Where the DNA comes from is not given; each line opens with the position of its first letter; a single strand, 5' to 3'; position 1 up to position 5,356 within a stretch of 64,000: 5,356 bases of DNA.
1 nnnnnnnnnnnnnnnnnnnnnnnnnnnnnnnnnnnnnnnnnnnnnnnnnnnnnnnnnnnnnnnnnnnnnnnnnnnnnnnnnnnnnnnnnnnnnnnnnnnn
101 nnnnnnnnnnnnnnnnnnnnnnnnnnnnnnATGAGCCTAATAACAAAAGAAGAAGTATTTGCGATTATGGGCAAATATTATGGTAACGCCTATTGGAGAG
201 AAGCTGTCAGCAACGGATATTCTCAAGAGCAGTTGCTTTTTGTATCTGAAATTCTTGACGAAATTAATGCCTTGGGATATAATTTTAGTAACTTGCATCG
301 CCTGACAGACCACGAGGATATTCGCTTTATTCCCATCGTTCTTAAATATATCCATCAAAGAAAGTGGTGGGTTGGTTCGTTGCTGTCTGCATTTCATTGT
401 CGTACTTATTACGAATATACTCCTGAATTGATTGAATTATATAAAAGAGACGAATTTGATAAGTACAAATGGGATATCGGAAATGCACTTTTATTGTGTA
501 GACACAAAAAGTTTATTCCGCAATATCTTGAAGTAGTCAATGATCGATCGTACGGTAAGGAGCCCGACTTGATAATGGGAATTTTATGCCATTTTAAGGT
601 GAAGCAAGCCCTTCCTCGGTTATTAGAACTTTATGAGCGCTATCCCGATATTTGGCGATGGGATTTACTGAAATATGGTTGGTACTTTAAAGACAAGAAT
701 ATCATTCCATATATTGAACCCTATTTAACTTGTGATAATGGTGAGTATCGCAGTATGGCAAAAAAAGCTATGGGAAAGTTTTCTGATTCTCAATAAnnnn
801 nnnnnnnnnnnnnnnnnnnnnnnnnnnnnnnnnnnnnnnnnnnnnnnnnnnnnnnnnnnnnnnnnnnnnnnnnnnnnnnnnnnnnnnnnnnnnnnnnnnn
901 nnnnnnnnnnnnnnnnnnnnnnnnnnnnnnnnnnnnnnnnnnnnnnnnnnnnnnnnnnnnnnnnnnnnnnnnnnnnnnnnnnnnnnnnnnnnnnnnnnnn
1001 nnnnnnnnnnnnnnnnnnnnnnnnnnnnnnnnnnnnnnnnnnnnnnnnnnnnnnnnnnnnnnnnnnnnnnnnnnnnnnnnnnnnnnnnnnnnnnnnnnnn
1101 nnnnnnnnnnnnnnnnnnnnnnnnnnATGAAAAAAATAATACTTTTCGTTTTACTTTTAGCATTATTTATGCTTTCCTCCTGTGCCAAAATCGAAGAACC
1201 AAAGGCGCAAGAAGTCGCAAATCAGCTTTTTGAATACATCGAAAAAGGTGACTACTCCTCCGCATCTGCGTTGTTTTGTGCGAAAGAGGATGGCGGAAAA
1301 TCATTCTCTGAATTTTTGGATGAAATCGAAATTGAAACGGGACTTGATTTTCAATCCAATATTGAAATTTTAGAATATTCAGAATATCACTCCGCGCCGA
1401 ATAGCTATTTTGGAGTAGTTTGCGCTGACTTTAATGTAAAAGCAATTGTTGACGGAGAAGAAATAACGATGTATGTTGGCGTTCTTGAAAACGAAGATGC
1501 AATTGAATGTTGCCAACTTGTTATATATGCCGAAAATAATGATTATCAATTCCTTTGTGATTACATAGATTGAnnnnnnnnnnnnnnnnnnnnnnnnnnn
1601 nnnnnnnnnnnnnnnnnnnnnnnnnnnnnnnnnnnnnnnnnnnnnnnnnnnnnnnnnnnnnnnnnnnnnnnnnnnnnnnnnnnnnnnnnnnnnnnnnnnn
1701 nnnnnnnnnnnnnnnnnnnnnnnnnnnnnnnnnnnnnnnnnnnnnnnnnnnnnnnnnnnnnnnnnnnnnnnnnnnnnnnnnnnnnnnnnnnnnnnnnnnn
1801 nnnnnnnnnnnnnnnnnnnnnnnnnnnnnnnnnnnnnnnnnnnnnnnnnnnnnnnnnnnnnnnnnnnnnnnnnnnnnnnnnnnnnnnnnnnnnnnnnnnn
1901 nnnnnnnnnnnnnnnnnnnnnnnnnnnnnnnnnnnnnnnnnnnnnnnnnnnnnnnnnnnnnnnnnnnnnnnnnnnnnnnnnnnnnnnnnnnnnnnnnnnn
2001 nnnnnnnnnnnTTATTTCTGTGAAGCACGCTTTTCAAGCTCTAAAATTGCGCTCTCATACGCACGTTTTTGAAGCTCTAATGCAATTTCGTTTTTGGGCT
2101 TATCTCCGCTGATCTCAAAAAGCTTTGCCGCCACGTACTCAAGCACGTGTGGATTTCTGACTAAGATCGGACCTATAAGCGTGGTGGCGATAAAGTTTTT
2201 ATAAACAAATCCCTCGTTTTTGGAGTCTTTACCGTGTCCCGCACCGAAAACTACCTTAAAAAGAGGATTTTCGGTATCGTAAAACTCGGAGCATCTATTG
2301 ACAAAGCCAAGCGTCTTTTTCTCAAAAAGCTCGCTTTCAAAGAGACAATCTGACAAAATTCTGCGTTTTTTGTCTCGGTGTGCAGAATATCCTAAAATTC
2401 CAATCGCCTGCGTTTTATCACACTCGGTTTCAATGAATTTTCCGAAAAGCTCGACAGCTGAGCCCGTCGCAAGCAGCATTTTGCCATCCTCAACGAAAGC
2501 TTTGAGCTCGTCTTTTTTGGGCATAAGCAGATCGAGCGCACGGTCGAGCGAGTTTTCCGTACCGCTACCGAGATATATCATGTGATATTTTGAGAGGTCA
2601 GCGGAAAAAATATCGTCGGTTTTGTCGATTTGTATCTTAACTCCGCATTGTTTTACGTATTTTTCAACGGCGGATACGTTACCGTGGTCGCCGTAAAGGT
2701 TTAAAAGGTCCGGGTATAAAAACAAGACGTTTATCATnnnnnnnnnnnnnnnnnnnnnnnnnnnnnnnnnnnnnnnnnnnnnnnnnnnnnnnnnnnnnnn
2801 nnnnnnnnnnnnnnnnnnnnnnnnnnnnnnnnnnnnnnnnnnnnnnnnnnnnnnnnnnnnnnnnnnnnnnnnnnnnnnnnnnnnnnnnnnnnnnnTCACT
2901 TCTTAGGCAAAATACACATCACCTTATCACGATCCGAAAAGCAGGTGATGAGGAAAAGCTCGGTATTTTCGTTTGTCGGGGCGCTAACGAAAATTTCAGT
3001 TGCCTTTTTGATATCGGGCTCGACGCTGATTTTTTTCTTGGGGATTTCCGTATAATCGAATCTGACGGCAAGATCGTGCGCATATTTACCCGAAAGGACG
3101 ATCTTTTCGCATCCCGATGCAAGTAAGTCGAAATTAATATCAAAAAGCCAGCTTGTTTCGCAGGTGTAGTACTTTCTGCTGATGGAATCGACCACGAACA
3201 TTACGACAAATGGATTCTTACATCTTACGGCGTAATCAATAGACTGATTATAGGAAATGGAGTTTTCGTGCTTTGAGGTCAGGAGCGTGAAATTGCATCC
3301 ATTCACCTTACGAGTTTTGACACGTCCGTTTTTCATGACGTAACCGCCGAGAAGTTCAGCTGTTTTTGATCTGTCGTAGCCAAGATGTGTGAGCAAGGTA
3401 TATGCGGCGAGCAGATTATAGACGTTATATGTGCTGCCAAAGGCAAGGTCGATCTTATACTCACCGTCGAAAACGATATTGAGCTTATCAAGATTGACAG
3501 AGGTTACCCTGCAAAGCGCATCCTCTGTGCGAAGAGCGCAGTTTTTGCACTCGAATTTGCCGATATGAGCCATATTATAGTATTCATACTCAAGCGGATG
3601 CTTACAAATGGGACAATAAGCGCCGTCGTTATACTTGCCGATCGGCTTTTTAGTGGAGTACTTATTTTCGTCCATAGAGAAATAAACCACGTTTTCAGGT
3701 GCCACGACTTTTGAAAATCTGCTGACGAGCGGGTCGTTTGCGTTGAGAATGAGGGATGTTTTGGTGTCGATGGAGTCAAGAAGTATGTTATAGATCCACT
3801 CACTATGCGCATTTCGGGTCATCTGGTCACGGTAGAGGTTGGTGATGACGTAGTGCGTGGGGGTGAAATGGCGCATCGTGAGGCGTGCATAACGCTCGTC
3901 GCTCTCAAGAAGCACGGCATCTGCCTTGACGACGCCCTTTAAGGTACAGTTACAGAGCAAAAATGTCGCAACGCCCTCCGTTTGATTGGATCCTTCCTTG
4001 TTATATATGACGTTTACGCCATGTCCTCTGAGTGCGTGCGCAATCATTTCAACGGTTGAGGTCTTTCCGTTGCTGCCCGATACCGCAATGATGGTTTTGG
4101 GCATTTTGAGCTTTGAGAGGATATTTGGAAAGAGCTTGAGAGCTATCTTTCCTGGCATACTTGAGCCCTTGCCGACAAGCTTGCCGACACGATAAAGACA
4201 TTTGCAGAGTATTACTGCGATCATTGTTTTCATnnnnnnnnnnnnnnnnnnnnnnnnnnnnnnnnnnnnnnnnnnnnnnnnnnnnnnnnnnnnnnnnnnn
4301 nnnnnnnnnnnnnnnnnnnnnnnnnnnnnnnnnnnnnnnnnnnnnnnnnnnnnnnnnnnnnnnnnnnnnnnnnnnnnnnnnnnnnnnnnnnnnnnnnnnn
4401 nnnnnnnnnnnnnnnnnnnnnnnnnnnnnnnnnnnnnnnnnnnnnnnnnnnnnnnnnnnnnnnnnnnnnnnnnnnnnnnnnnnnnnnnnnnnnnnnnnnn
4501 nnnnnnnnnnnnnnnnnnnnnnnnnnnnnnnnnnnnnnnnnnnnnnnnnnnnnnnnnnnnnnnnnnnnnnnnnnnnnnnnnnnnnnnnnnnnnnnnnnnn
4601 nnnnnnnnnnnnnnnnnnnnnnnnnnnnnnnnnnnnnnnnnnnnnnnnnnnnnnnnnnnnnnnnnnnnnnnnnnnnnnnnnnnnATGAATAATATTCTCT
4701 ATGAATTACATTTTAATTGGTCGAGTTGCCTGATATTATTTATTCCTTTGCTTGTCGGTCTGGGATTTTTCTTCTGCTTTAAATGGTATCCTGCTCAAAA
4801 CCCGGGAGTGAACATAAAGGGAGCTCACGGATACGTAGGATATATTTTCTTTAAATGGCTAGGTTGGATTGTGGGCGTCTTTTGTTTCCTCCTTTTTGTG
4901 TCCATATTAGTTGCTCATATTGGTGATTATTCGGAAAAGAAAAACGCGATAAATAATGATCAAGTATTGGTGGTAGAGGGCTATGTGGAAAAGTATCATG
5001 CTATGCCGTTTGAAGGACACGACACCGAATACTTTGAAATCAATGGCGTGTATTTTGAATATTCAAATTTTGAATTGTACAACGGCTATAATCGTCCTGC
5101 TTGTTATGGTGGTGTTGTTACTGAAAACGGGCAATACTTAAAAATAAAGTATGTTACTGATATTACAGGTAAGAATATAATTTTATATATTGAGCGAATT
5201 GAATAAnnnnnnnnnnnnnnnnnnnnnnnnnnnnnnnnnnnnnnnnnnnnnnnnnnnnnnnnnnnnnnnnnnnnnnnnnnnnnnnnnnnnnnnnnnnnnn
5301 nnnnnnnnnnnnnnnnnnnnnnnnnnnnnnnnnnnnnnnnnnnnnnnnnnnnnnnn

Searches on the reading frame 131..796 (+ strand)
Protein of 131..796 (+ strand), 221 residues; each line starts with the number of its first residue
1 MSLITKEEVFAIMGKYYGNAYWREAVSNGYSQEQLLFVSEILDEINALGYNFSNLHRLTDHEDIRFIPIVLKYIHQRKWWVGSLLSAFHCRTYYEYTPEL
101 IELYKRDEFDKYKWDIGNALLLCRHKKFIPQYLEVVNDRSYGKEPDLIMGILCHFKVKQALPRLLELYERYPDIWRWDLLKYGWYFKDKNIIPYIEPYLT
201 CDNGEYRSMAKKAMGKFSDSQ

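Call 16: search_protein_families(library=pfam, proteins=[window:131-796:+], max_evalue=0.01)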
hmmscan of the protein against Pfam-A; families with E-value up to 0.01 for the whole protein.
window:131-796:+ (221 aa): 0 families

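Call 56: find_encoding_contigs(protein=window:131-796:+, flank=4000, max_places=8)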
Protein window:131-796:+ (221 aa): 4 contigs read that carry it; 3 places shown.
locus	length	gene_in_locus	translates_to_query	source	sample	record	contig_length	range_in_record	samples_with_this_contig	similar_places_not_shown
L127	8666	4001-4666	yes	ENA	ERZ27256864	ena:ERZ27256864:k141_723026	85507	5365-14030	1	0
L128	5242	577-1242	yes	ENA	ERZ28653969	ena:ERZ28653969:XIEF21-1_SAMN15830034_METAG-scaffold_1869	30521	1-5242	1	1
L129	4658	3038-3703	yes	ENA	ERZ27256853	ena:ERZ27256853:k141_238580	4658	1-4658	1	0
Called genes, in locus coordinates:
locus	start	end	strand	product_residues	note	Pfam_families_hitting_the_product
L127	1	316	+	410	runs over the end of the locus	PF03033:Glyco_transf_28 (weak), PF06722:EryCIII-like_C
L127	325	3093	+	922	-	PF18989:DUF5722 (faint)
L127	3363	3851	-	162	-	-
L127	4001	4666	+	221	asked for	-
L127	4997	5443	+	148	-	-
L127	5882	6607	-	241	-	PF07685:GATase_3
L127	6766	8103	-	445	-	PF08245:Mur_ligase_M, PF08353:MurT_C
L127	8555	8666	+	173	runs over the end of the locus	-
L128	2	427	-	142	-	?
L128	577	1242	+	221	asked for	-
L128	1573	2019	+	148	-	-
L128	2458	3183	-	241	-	PF07685:GATase_3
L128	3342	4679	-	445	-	PF08245:Mur_ligase_M, PF08353:MurT_C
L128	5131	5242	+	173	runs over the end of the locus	-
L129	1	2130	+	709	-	?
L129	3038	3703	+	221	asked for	-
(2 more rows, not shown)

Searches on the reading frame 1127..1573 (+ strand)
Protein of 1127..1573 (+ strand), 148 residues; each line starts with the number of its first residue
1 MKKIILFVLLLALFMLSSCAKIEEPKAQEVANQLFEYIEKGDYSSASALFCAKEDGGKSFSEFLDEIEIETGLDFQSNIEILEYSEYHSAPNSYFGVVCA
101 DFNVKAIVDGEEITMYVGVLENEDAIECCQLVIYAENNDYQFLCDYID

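Call 16: search_protein_families(library=pfam, proteins=[window:1127-1573:+], max_evalue=0.01)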
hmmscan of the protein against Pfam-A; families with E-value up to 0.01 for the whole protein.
window:1127-1573:+ (148 aa): 0 families

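Call 57: find_encoding_contigs(protein=window:1127-1573:+, flank=4000, max_places=8)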
Protein window:1127-1573:+ (148 aa): 6 contigs read that carry it; 5 places shown.
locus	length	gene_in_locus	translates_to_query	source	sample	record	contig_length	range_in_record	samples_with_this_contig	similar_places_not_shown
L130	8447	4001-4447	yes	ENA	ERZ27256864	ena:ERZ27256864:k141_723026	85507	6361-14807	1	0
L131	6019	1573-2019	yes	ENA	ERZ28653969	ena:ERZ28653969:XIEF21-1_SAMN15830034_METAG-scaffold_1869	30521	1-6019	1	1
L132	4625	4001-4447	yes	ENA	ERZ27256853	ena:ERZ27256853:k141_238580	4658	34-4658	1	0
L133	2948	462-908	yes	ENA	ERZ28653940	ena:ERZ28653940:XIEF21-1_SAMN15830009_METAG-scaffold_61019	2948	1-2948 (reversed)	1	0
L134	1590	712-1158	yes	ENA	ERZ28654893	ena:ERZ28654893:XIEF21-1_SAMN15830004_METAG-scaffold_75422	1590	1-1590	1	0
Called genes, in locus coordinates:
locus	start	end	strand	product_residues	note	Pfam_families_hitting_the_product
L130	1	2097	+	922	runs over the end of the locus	PF18989:DUF5722 (faint)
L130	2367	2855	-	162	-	-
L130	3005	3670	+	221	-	-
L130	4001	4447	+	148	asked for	-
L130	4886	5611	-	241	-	PF07685:GATase_3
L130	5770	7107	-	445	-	PF08245:Mur_ligase_M, PF08353:MurT_C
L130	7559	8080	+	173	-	-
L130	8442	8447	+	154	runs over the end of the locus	-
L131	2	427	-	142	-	?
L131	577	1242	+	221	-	-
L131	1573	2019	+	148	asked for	-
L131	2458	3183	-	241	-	PF07685:GATase_3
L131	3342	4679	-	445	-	PF08245:Mur_ligase_M, PF08353:MurT_C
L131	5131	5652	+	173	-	-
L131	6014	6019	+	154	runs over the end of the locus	-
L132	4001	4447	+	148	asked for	-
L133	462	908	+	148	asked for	-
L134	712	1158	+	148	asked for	-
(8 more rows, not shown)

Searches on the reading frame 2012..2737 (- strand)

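Call 16: search_protein_families(library=pfam, proteins=[window:2012-2737:-], max_evalue=0.01)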
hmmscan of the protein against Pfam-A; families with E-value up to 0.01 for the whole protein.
window:2012-2737:- (241 aa): 1 family
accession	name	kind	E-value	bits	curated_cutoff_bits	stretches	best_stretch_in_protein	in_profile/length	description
PF07685.20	GATase_3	-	1.8e-08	34.7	27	1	4-191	2-191/196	CobB/CobQ-like glutamine amidotransferase domain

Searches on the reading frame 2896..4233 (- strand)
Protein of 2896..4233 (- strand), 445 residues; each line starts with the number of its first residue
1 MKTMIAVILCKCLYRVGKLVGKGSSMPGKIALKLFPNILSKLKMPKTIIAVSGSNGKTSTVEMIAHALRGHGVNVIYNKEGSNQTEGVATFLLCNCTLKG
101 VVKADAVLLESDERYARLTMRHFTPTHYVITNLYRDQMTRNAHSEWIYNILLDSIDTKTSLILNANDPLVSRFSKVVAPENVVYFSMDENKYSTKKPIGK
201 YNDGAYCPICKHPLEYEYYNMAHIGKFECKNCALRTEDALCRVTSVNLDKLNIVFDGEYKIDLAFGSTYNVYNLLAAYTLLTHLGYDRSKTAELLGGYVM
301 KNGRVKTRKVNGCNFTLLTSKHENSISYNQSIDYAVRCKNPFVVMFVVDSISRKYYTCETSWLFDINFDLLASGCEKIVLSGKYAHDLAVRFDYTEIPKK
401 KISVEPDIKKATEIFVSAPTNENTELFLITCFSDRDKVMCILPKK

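Call 16: search_protein_families(library=pfam, proteins=[window:2896-4233:-], max_evalue=0.01)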
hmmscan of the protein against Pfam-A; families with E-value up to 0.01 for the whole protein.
window:2896-4233:- (445 aa): 2 families
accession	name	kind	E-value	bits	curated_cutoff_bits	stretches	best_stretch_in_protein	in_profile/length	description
PF08353.15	MurT_C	-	7.8e-19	68.2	25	1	323-431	3-106/110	MurT ligase C-terminal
PF08245.18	Mur_ligase_M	-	6.6e-14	52.8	24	1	51-232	1-193/200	Mur ligase middle domain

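Call 17: find_encoding_contigs(protein=window:2896-4233:-, flank=10000, max_places=10)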
Protein window:2896-4233:- (445 aa): 4 contigs read that carry it; 2 places shown.
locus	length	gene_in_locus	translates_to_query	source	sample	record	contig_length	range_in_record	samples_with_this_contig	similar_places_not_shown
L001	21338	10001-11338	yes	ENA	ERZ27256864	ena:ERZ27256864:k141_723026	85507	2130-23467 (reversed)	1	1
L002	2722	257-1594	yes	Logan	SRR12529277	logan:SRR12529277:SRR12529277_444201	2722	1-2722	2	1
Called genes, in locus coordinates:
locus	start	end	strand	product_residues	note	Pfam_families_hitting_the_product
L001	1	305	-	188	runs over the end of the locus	-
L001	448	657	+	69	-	PF13560:HTH_31, PF12844:HTH_19, PF01381:HTH_3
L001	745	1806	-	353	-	-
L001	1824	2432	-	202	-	PF02146:SIR2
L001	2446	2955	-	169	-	-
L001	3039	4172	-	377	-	PF03600:CitMHS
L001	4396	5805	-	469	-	PF01554:MatE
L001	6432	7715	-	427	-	PF01120:Alpha_L_fucos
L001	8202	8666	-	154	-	-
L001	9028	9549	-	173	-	-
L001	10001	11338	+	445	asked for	PF08245:Mur_ligase_M, PF08353:MurT_C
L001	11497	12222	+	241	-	PF07685:GATase_3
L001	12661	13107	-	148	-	-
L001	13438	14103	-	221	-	-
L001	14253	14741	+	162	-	-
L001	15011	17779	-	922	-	PF18989:DUF5722 (faint)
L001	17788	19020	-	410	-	PF03033:Glyco_transf_28 (weak), PF06722:EryCIII-like_C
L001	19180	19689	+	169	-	PF01220:DHquinase_II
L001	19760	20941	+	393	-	PF02481:DNA_processg_A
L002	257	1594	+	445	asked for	PF08245:Mur_ligase_M, PF08353:MurT_C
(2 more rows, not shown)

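Call 38: find_homologous_proteins(query=window:2896-4233:-, max_evalue=1e-100)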
Query window:2896-4233:- (445 aa): 3349 proteins with E <= 1e-100 among 7903 candidates; the best 120 are listed.
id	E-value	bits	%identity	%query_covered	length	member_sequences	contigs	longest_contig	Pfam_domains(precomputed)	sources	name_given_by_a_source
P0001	3.3e-295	996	99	100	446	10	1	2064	PF08245.19,PF08353.16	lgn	-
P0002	1.7e-258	876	84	100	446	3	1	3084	PF08245.19,PF08353.16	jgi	-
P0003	5.8e-257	871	85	100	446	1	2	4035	PF08245.19,PF08353.16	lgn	-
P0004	7.9e-244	827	80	100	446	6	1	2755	PF08245.19,PF08353.16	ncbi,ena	-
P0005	1.7e-241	820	79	100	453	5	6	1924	PF08245.19,PF08353.16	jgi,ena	-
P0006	2.4e-239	812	78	100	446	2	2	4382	PF08245.19,PF08353.16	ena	-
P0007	3.2e-188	644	65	100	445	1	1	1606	PF08245.19,PF08353.16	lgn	-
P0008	5.4e-187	640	66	99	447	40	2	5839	PF08245.19,PF08353.16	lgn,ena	-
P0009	1.2e-186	639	64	99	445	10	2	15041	PF08245.19,PF08353.16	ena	-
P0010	6.5e-186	636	65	99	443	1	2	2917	PF08245.19,PF08353.16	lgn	-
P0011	1.7e-184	632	65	99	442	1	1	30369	PF08245.19,PF08353.16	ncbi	-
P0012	7.0e-184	630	64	99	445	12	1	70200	PF08245.19,PF08353.16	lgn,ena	-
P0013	2.0e-181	622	63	99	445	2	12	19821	PF08245.19,PF08353.16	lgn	-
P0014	1.7e-180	619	63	99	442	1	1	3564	PF08245.19,PF08353.16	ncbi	-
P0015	6.1e-180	617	63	99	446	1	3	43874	PF08245.19,PF08353.16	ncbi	-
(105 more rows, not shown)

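Call 39: find_encoding_contigs(protein=P0003, flank=5000, max_places=3)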
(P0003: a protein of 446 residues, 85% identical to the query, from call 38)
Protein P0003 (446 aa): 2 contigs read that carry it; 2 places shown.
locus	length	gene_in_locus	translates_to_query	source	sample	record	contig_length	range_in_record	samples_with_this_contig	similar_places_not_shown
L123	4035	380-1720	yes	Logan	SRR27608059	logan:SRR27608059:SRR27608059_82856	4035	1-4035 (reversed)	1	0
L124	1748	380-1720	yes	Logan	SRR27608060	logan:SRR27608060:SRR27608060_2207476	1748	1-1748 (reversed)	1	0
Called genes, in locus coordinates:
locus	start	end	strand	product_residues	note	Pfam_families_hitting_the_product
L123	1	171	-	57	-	?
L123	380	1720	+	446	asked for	PF08245:Mur_ligase_M, PF08353:MurT_C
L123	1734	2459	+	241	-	PF07685:GATase_3 (weak)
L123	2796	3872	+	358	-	PF14602:Hexapep_2 (faint), PF00132:Hexapep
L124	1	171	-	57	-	?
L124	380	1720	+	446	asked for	PF08245:Mur_ligase_M, PF08353:MurT_C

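Call 40: find_encoding_contigs(protein=P0006, flank=5000, max_places=3)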
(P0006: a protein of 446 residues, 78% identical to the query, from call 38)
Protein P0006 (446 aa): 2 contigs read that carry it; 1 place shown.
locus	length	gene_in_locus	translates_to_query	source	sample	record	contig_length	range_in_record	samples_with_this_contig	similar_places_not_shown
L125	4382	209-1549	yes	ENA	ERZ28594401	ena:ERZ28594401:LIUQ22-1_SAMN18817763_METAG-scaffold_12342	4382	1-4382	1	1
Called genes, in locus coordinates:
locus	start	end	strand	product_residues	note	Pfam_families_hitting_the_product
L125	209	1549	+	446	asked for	PF08245:Mur_ligase_M, PF08353:MurT_C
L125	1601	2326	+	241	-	PF07685:GATase_3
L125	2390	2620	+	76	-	-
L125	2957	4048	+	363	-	PF00132:Hexapep, PF14602:Hexapep_2 (weak)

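Call 41: find_encoding_contigs(protein=P0012, flank=6000, max_places=2)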
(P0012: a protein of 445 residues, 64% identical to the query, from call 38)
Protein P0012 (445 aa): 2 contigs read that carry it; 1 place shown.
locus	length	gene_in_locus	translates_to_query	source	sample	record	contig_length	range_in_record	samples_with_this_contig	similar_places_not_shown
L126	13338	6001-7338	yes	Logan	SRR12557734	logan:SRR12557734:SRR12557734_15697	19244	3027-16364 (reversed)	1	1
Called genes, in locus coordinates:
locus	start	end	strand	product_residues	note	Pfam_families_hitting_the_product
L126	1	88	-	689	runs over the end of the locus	-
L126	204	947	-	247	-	PF02311:AraC_binding (weak), PF12833:HTH_18, PF00165:HTH_AraC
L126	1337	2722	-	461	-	PF14691:Fer4_20, PF13738:Pyr_redox_3 (faint), PF00890:FAD_binding_2 (faint), PF01266:DAO (weak), PF01946:Thi4 (weak), PF07992:Pyr_redox_2, PF13450:NAD_binding_8, PF00070:Pyr_redox (weak), +4 more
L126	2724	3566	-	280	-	PF10418:DHODB_Fe-S_bind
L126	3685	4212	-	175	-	PF04079:SMC_ScpB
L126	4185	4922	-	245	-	PF02616:SMC_ScpA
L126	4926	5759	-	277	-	PF02163:Peptidase_M50 (faint)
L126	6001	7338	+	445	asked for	PF08245:Mur_ligase_M, PF08353:MurT_C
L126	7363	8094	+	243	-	PF07685:GATase_3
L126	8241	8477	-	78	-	PF00550:PP-binding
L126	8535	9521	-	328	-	PF02504:FA_synthesis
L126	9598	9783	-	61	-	PF01783:Ribosomal_L32p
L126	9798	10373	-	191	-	PF02620:YceD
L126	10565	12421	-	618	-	PF02366:PMT, PF13231:PMT_2, PF16192:PMT_4TMC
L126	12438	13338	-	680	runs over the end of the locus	PF02018:CBM_4_9, PF09594:GT87 (weak), PF13231:PMT_2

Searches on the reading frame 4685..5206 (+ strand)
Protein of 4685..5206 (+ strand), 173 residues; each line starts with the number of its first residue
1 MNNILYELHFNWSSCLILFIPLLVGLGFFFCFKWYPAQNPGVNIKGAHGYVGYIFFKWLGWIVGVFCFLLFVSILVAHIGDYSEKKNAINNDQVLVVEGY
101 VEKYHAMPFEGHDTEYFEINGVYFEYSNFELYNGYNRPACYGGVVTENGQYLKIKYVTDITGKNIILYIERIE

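Call 16: search_protein_families(library=pfam, proteins=[window:4685-5206:+], max_evalue=0.01)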
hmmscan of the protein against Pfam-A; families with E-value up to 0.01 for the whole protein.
window:4685-5206:+ (173 aa): 1 family
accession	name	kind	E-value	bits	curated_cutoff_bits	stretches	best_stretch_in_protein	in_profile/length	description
PF18895.5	T4SS_pilin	-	0.0069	16.9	26.6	1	55-89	12-48/71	Type IV secretion system pilin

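Call 58: find_encoding_contigs(protein=window:4685-5206:+, flank=4000, max_places=8)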
Protein window:4685-5206:+ (173 aa): 5 contigs read that carry it; 4 places shown.
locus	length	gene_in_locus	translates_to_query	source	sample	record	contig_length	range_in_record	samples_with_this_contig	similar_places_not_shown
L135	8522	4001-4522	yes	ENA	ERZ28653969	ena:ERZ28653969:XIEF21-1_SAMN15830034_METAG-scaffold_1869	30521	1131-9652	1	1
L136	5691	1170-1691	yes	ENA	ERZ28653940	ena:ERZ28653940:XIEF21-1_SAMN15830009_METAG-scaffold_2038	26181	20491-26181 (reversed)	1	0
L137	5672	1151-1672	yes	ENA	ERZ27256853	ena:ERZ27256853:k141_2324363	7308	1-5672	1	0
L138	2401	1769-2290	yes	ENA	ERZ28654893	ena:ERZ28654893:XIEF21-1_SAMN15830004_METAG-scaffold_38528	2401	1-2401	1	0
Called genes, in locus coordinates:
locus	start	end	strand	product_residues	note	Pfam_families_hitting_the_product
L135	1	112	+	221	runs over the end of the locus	-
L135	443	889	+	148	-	-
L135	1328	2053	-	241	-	PF07685:GATase_3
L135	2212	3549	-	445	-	PF08245:Mur_ligase_M, PF08353:MurT_C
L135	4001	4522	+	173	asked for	-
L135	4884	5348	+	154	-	-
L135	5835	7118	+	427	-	PF01120:Alpha_L_fucos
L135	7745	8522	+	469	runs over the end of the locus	PF01554:MatE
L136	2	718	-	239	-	?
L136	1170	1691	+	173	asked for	-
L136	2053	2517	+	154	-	-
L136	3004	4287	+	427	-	PF01120:Alpha_L_fucos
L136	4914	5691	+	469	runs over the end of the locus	PF01554:MatE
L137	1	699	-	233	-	?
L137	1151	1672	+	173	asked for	-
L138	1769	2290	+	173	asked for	-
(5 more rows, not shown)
